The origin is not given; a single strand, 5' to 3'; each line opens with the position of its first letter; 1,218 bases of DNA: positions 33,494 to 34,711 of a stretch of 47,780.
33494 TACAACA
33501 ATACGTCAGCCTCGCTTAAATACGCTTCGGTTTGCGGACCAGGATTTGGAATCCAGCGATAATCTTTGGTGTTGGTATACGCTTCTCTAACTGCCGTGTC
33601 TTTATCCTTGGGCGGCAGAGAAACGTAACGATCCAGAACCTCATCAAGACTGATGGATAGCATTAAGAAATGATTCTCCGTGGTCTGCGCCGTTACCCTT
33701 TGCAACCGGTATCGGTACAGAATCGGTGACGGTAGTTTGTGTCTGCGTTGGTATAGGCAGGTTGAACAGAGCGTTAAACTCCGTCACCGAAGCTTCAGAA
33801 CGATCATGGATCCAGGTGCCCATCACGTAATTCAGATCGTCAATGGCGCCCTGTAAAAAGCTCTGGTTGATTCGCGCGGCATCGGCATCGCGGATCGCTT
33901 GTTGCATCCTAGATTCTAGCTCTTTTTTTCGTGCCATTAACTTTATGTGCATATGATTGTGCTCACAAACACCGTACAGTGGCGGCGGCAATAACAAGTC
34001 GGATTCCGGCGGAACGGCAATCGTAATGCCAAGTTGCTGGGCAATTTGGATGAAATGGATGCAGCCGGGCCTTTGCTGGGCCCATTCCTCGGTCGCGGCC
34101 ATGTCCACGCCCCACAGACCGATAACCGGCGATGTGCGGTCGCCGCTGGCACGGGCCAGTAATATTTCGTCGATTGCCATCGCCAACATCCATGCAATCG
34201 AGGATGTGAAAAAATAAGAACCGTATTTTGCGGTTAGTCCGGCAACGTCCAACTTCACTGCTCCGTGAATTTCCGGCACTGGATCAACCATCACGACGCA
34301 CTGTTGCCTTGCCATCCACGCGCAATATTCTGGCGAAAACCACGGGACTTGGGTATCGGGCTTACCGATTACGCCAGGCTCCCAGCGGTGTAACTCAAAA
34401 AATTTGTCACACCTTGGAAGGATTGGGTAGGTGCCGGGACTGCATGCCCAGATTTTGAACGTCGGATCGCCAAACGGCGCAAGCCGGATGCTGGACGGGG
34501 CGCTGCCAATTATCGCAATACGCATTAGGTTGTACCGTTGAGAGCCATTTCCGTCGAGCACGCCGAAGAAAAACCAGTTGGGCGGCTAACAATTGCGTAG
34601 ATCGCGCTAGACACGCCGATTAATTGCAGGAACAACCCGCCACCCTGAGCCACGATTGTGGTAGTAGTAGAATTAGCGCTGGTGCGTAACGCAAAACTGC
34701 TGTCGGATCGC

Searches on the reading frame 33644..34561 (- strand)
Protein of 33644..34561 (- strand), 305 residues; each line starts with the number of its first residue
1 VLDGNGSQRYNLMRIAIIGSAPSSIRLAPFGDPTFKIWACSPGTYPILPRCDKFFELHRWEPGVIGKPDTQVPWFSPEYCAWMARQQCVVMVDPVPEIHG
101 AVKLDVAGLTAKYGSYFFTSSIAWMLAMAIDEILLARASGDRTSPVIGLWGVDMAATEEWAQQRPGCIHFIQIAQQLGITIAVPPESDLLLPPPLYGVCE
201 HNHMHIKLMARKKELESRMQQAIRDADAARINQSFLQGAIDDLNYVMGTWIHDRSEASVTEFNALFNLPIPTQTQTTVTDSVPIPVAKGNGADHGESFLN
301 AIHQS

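Call 8: search_protein_families(library=phrogs, proteins=[window:33644-34561:-], max_evalue=0.001)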
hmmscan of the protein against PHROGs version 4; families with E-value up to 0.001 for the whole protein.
window:33644-34561:- (305 aa): 0 families

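Call 20: search_protein_families(library=pfam, proteins=[window:33644-34561:-], max_evalue=0.01)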
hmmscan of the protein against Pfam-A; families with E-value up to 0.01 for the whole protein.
window:33644-34561:- (305 aa): 0 families

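Call 35: search_solved_structures(query=A2, max_evalue=10, show_alignments=2)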
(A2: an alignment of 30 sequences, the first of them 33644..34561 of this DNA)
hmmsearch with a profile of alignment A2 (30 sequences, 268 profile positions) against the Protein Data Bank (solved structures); distinct sequences matched with E-value up to 10: 6.
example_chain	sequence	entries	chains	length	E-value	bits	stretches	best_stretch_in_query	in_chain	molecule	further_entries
1vb5_A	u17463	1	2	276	0.02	17.6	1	116-172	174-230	translation initiation factor eIF-2B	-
3ajf_A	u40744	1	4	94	0.67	12.5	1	71-103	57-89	Non-structural protein 3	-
8i3e_C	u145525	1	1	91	0.99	12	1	178-223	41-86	MKIAA0559 protein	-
9c08_A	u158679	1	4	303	1.4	11.5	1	98-136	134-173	CMP-Neu5Ac--lipooligosaccharide alpha 2-3 sialyltransferase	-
9oc3_F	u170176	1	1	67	6.2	9.4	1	179-207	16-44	Protein FosB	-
5vpa_A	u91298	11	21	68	6.4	9.3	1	179-207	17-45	Protein fosB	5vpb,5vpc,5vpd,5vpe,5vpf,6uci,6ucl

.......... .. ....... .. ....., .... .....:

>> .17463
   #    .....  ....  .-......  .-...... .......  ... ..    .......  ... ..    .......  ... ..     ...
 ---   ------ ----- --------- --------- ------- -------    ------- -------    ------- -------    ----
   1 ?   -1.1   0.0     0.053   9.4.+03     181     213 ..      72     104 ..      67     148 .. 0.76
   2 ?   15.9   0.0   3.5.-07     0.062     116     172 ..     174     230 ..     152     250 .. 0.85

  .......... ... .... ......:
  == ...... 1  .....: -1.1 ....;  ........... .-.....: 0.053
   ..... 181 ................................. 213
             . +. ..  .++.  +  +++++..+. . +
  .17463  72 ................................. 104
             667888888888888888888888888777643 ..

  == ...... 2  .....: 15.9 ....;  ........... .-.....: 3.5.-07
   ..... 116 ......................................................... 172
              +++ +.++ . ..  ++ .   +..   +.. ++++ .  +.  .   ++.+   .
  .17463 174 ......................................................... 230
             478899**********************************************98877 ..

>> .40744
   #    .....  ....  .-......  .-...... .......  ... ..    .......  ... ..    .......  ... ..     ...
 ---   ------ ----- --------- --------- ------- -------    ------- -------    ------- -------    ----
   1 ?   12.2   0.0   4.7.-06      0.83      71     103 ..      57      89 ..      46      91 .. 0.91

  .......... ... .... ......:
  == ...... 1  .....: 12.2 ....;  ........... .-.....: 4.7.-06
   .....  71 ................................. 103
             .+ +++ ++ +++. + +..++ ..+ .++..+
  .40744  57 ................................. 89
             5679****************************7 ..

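Call 37: find_homologous_proteins(query=window:33644-34561:-, max_evalue=0.001)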
Query window:33644-34561:- (305 aa): 1174 proteins with E <= 0.001 among 2509 candidates; the best 120 are listed.
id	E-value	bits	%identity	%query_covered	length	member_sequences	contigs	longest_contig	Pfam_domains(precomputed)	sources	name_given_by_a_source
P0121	1.1e-200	683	100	96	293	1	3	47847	-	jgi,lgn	jgi:hypothetical protein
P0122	5.3e-123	428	67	94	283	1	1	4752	-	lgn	-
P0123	1.3e-119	417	64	93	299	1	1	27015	-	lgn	-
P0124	4.2e-113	396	61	93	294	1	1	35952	-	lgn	-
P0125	1.0e-102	362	64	84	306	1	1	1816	-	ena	-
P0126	3.5e-97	343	64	79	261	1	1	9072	-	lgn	-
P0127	5.7e-97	343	58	85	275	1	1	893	-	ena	-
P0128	6.3e-97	343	58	85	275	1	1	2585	-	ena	-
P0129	8.7e-97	342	58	88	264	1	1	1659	-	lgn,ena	-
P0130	9.8e-97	342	62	79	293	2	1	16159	-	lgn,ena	-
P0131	8.6e-96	339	63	79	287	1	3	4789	-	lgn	-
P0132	1.1e-95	338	59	83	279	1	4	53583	-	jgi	jgi:hypothetical protein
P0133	1.2e-95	338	62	79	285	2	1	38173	-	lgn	-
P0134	2.8e-94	334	62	79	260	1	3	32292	-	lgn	-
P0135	6.5e-94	333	57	84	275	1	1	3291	-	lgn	-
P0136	9.9e-94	332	63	79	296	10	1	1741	-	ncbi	-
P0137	1.1e-93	332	56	88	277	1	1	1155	-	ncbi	-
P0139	7.7e-93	329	60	84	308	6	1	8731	-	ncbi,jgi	jgi:hypothetical protein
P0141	2.4e-92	327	62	81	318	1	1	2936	-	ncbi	-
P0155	1.5e-90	322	55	84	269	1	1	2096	-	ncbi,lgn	-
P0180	5.0e-89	317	59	81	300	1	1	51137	-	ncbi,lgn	-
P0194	6.7e-88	313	55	85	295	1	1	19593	-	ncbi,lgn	-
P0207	5.2e-87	310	59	81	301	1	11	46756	-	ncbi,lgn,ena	-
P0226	2.9e-85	304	55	79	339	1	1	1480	-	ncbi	-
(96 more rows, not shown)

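Call 48: predict_structure(alignment_id=A4)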
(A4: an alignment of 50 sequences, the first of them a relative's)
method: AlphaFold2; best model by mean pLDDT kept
length: 293 residues; sequences in the alignment: 50
mean_pLDDT: 88.4   pTM: 0.72
mean pLDDT of the five models: 88.4, 86.7, 86.3, 86.1, 85.0
residues with pLDDT >= 90: 216; 70-90: 36; 50-70: 26; < 50: 15
segments of 3 or more residues with pLDDT < 50: 266-268, 280-283, 291-293
pLDDT, mean of each block of 10 residues (from residue 1): 96 96 97 96 97 94 94 98 97 98 96 98 98 97 76 95 98 90 93 95 96 97 97 90 77 70 50 51 50 44
secondary structure, 60 per line:
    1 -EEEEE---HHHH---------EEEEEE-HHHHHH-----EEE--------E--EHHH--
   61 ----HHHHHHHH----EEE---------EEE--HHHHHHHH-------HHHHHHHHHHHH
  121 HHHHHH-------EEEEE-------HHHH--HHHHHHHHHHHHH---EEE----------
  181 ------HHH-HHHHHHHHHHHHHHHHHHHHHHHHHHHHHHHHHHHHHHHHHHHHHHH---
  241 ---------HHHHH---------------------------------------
elements in order: E2-6 H10-13 E23-28 H30-35 E41-43 H65-72 E77-79 E89-91 H94-101 H109-126 E134-138 H146-149 H152-164 E168-170 H191-237 H250-254

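Call 50: fold_search(model_id=the predicted structure, library=pdb)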
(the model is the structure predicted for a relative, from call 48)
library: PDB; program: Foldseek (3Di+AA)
matches with E <= 10: 750; with E <= 0.001: 0
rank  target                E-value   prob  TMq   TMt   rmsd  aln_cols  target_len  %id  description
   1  3lm8_A                1.1e-02  0.98  0.30  0.39   6.3       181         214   12  Crystal Structure of Thiamine pyrophosphokinase from Bacillus subtilis, Northeast Structural Genomics Consortium Targe (released 2010-03-23)
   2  3k94_B                1.3e-02  0.97  0.28  0.36   7.3       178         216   14  Crystal Structure of Thiamin pyrophosphokinase from Geobacillus thermodenitrificans, Northeast Structural Genomics Con (released 2010-02-09)
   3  9kq9_E                2.1e-02  0.72  0.25  0.32   9.3       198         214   12  The structure of the YcfA-GTP from Erwinia amylovora (released 2025-10-01)
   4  9kqd_L                2.2e-02  0.63  0.24  0.30   8.8       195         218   12  YcfA-D19A-ATP-GTP complex (released 2025-10-01)
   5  9kq9_I                3.1e-02  0.63  0.25  0.31   9.4       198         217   12  The structure of the YcfA-GTP from Erwinia amylovora (released 2025-10-01)
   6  3lm8_D                3.3e-02  0.98  0.32  0.42   5.5       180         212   13  Crystal Structure of Thiamine pyrophosphokinase from Bacillus subtilis, Northeast Structural Genomics Consortium Targe (released 2010-03-23)
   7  9kq7_A                3.5e-02  0.63  0.25  0.31  10.2       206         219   11  The structure of the YcfA from Erwinia amylovora bound with ATP (released 2025-10-01)
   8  9kq9_K                3.9e-02  0.60  0.24  0.30   9.3       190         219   13  The structure of the YcfA-GTP from Erwinia amylovora (released 2025-10-01)
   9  9kq6_J                3.9e-02  0.60  0.25  0.31   9.9       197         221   11  The structure of the apo-YcfA from Erwinia amylovora (released 2025-10-01)
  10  5b3t_A                4.2e-02  0.28  0.17  0.16  10.3       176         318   14  Crystal structure of apo-form biliverdin reductase from Synechocystis sp. PCC 6803 (released 2017-02-15)
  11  5x8d_A                5.1e-02  0.21  0.19  0.26  13.9       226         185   14  D90L mutant of thermus thermophilus HB8 thymidylate kinase (released 2018-03-14)
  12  9kq6_D                5.8e-02  0.63  0.27  0.34   9.0       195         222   12  The structure of the apo-YcfA from Erwinia amylovora (released 2025-10-01)
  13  9kq7_B                6.1e-02  0.57  0.26  0.33  10.1       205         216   10  The structure of the YcfA from Erwinia amylovora bound with ATP (released 2025-10-01)
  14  3lm8_C                6.5e-02  0.89  0.29  0.38   7.0       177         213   11  Crystal Structure of Thiamine pyrophosphokinase from Bacillus subtilis, Northeast Structural Genomics Consortium Targe (released 2010-03-23)
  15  9k8q_C                7.0e-02  0.12  0.17  0.19  14.9       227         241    9  Structure of Promiscuous Short Chain reductase Spm14 (released 2025-02-12)
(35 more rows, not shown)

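Call 51: list_cluster_members(proteins=[P0207, P0180, P0194, P0136, P0139, P0141, P0137, P0155, P0226])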
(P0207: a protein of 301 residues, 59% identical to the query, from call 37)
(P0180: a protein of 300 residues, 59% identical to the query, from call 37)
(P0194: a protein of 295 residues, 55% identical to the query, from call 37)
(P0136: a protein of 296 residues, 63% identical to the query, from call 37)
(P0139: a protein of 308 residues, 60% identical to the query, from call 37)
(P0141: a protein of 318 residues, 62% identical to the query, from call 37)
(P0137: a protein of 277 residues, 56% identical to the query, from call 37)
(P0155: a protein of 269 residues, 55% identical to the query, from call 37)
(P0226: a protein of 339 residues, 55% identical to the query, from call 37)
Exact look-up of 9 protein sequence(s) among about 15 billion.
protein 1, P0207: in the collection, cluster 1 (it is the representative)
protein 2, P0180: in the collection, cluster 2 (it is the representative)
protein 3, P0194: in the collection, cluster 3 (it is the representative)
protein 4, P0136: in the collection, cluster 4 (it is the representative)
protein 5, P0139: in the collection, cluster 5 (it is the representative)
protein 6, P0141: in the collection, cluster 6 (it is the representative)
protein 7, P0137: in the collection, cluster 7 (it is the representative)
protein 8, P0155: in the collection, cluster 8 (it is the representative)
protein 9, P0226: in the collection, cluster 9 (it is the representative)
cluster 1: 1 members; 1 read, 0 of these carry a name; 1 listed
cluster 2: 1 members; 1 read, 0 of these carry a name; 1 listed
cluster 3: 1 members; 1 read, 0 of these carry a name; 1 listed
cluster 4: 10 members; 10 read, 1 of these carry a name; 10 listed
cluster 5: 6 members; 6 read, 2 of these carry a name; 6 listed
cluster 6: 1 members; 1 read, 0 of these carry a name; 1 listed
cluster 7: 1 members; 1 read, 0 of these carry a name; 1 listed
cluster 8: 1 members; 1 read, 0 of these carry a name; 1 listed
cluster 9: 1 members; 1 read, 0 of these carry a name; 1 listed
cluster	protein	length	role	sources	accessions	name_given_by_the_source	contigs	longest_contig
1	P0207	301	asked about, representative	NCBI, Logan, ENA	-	-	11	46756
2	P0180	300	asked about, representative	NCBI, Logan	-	-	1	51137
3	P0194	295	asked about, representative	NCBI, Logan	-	-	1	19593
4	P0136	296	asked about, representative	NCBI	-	-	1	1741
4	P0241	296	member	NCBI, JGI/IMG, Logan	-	hypothetical protein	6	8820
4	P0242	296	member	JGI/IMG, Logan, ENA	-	-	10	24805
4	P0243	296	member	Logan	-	-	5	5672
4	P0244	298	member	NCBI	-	-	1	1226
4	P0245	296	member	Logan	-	-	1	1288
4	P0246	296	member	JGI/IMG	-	-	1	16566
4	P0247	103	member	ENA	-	-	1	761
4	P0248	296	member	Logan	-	-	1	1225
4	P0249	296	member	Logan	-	-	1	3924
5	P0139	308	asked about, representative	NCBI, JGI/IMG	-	hypothetical protein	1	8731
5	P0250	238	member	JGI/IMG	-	hypothetical protein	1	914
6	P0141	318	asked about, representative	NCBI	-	-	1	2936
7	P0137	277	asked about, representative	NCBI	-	-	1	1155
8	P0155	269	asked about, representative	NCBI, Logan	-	-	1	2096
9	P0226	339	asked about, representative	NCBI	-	-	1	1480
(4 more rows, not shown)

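Call 52: find_related_loci(query=A4, collection=genome_contigs, flank=10000)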
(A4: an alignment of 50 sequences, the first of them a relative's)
Query A4 (293 aa) in genome_contigs; peptide patterns used: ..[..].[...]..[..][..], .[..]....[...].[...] (x = any residue, [..] = any of these).
120 stretches matched a pattern; 1 encode a relative of the query (tblastn E <= 1e-3); 1 distinct loci.
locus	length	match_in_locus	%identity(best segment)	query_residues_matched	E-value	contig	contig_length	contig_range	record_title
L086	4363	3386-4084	50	2-242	1e-75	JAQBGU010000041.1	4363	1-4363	MAG: Deltaproteobacteria bacterium isolate MAG_451_bin-01 451_bin-01_ctg-041, whole genome shotgun sequence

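Call 53: search_dna_similar(query=window:33644-34561:-, collection=phages, mode=protein, max_rows=30, max_evalue=0.001)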
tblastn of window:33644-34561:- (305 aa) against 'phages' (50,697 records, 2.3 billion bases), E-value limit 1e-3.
Records with a match: 1; places in all: 1; records where one place covers at least 80% of the query: 0.
Best place of each record, by identity: <60% 1.
By first word of the organism name: Microcystis 1.
By host as written in the record: - 1.
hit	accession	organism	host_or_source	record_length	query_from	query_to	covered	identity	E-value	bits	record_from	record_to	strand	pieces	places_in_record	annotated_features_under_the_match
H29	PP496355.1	Microcystis phage Mvi-Yong1342-1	Microcystis viridis FACHB-1342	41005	4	225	73%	31.4%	7e-17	87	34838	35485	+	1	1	type 11 methyltransferase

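Call 55: get_annotated_region(hit=H29, flank=8000)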
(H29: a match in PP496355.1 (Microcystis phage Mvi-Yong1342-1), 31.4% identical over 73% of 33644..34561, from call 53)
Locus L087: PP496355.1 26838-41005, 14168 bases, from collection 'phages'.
description: Microcystis phage Mvi-Yong1342-1, complete genome.
organism: Microcystis phage Mvi-Yong1342-1 (NCBI taxid 3143005)
taxonomy: Viruses
host: -; source: Microcystis viridis FACHB-1342; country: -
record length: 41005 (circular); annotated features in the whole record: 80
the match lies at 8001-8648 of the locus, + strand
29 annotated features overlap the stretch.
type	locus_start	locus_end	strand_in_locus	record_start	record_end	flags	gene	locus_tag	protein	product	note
CDS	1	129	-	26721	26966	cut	-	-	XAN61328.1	DNA-binding transcriptional regulator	-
CDS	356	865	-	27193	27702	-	-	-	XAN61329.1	HTH-type transcriptional regulator DdrOC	-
CDS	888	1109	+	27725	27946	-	-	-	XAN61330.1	helix-turn-helix transcriptional regulator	-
CDS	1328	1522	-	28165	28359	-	-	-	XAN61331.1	secreted protein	-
CDS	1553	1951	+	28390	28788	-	-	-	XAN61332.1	hypothetical protein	-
CDS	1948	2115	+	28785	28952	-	-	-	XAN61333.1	hypothetical protein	-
CDS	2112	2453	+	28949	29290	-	-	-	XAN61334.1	hypothetical protein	-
CDS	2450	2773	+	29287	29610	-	-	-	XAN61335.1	hypothetical protein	-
CDS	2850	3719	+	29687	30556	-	-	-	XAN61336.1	hypothetical protein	-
CDS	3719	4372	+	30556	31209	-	-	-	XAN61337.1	hypothetical protein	-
CDS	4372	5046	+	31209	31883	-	-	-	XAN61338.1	replication protein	-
CDS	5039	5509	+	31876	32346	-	-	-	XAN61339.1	hypothetical protein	-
CDS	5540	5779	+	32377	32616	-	-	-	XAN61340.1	hypothetical protein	-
CDS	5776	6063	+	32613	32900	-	-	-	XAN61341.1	hypothetical protein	-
CDS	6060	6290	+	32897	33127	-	-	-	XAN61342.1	hypothetical protein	-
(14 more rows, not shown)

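Call 56: find_encoding_contigs(protein=P0207, flank=10000, max_places=3)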
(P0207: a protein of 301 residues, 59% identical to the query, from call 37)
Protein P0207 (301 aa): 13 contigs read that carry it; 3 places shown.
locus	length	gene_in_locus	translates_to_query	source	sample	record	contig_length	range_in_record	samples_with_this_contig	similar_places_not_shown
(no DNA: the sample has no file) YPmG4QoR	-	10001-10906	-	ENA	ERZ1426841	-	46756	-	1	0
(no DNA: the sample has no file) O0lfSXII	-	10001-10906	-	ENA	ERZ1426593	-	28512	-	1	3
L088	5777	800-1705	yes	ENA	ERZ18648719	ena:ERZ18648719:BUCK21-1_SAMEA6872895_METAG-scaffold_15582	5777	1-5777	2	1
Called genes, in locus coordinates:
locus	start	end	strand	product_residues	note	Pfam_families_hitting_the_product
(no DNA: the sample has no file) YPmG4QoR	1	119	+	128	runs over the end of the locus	-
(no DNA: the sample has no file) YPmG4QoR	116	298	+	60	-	-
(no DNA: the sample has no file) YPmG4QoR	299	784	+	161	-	-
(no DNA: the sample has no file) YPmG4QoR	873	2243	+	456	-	PF00271:Helicase_C (weak)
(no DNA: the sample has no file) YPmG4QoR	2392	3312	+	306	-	PF01555:N6_N4_Mtase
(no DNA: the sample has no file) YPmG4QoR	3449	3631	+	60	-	-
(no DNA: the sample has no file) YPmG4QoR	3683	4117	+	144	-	PF13302:Acetyltransf_3, PF00583:Acetyltransf_1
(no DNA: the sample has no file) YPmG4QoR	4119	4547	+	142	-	-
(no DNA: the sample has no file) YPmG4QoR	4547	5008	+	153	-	PF00436:SSB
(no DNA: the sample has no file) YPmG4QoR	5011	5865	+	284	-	PF03102:NeuB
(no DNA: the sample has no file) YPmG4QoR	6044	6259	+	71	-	-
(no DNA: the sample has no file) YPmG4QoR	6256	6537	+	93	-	PF16786:RecA_dep_nuc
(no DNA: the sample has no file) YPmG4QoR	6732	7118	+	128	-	-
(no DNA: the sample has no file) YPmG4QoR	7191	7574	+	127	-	PF21628:Gp10-like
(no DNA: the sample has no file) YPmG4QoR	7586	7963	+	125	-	-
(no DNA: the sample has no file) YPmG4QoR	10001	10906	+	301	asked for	-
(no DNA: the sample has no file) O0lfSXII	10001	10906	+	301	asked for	-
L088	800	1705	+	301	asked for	-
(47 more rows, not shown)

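Call 57: find_encoding_contigs(protein=P0123, flank=10000, max_places=3)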
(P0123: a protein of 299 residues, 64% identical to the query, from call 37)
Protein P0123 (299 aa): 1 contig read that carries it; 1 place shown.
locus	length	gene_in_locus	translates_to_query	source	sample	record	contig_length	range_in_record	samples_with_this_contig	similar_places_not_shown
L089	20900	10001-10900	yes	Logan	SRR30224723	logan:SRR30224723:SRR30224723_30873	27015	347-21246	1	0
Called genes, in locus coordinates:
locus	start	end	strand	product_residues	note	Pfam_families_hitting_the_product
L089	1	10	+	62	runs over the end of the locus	-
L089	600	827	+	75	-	PF00313:CSD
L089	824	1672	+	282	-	PF00106:adh_short, PF01073:3Beta_HSD, PF01370:Epimerase, PF02719:Polysacc_synt_2, PF04321:RmlD_sub_bind, PF05368:NmrA, PF07993:NAD_binding_4, PF08659:KR, +2 more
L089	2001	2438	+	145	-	PF01041:DegT_DnrJ_EryC1 (weak)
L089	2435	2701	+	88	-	-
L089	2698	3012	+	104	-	-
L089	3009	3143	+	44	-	-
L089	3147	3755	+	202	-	PF02348:CTP_transf_3, PF12804:NTP_transf_3 (weak)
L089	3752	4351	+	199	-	-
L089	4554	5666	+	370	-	-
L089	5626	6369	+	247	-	PF00977:His_biosynth, PF00478:IMPDH (faint), PF02581:TMP-TENI (faint), PF05690:ThiG (faint), PF04131:NanE (faint), PF01207:Dus (weak), PF03060:NMO, PF01180:DHO_dh, +1 more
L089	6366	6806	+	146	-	PF13302:Acetyltransf_3, PF00583:Acetyltransf_1 (weak), PF08445:FR47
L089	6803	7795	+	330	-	PF03102:NeuB, PF08666:SAF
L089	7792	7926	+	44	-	-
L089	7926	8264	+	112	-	-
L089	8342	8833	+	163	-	-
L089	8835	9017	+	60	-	-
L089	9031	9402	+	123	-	-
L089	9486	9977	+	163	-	-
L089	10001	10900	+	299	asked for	-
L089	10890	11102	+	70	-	-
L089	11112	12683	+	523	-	-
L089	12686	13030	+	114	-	-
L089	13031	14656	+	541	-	PF12236:Head-tail_con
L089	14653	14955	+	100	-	-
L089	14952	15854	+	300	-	-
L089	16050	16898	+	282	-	PF19821:Phage_capsid_2 (weak)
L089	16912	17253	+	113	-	-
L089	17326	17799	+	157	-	-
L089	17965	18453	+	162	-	-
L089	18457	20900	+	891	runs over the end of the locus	-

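Call 64: search_protein_families(library=pfam, alignment_id=A4, max_evalue=10)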
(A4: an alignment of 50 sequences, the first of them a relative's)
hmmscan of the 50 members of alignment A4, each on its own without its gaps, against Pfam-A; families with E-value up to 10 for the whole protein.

A. member 1, P0121 (293 aa): 0 families

B. families by the number of members that match (of 50 scanned): 14 families
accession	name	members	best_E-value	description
PF16331.10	TolA_bind_tri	3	0.13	TolA binding protein trimerisation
PF06014.16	YqgQ-like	2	0.15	YqgQ-like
PF21263.2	Acyl-CoA-dh_C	1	0.12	Acyl-CoA dehydrogenase, C-terminal domain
PF06472.20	ABC_membrane_2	1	0.15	ABC transporter transmembrane region 2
PF11945.13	WASH_WAHD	1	0.17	WAHD domain of WASH complex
PF17335.7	IES5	1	0.23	Ino80 complex subunit 5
PF01968.24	Hydantoinase_A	1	0.24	Hydantoinase/oxoprolinase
PF00952.22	Bunya_nucleocap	1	0.25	Bunyavirus nucleocapsid (N) protein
PF23487.1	Ig_TMEM132_6th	1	0.26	TMEM132 sixth domain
PF03789.18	ELK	1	0.27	ELK domain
PF15905.10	HMMR_N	1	0.38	Hyaluronan mediated motility receptor N-terminal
PF02370.21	M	1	0.75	M protein repeat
PF23715.1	DUF7157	1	1.7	Family of unknown function (DUF7157)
PF11471.13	Sugarporin_N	1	4.4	Maltoporin periplasmic N-terminal extension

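Call 82: fold_search(model_id=the predicted structure, library=viral)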
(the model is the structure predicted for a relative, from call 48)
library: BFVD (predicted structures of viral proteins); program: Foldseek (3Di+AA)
matches with E <= 10: 256; with E <= 0.001: 3
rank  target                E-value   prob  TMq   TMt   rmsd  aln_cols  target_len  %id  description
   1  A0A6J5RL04            9.8e-17  1.00  0.62  0.69   5.0       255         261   27  Uncharacterized protein [uncultured Caudovirales phage]
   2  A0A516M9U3            5.5e-14  1.00  0.60  0.76   4.3       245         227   23  (no name in the UniProt tables at hand)
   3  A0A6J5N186            2.8e-07  1.00  0.41  0.64   4.9       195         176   15  Uncharacterized protein [uncultured Caudovirales phage]
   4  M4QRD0                6.3e-03  0.99  0.35  0.44   6.5       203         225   14  (no name in the UniProt tables at hand)
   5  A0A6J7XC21            9.1e-03  0.99  0.36  0.17   6.6       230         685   13  6-hydroxymethylpterin diphosphokinase MptE-like [uncultured Caudovirales phage]
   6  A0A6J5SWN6            2.4e-02  0.69  0.29  0.39   7.6       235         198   12  Uncharacterized protein [uncultured Caudovirales phage]
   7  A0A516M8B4            2.7e-02  0.96  0.31  0.48   6.2       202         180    9  (no name in the UniProt tables at hand)
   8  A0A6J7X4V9            3.5e-02  0.84  0.33  0.42   6.3       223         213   13  Uncharacterized protein [uncultured Caudovirales phage]
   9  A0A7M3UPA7            3.7e-02  0.75  0.29  0.41   8.1       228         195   10  Uncharacterized protein [Pyramimonas orientalis virus]
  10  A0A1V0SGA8            3.7e-02  0.28  0.19  0.21  24.3       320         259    8  nicotinamidase [Hokovirus HKV1]
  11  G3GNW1                3.9e-02  0.82  0.33  0.33   8.8       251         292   12  (no name in the UniProt tables at hand)
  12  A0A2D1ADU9            5.4e-02  0.28  0.18  0.30  10.1       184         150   13  Uncharacterized protein [Rhodococcus phage Trina]
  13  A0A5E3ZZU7            7.9e-02  0.21  0.19  0.28  11.3       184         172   10  (no name in the UniProt tables at hand)
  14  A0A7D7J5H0            1.0e-01  0.25  0.19  0.20  22.1       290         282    9  (no name in the UniProt tables at hand)
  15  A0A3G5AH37            1.2e-01  0.13  0.18  0.12  14.2       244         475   11  Uncharacterized protein [Sylvanvirus sp.]
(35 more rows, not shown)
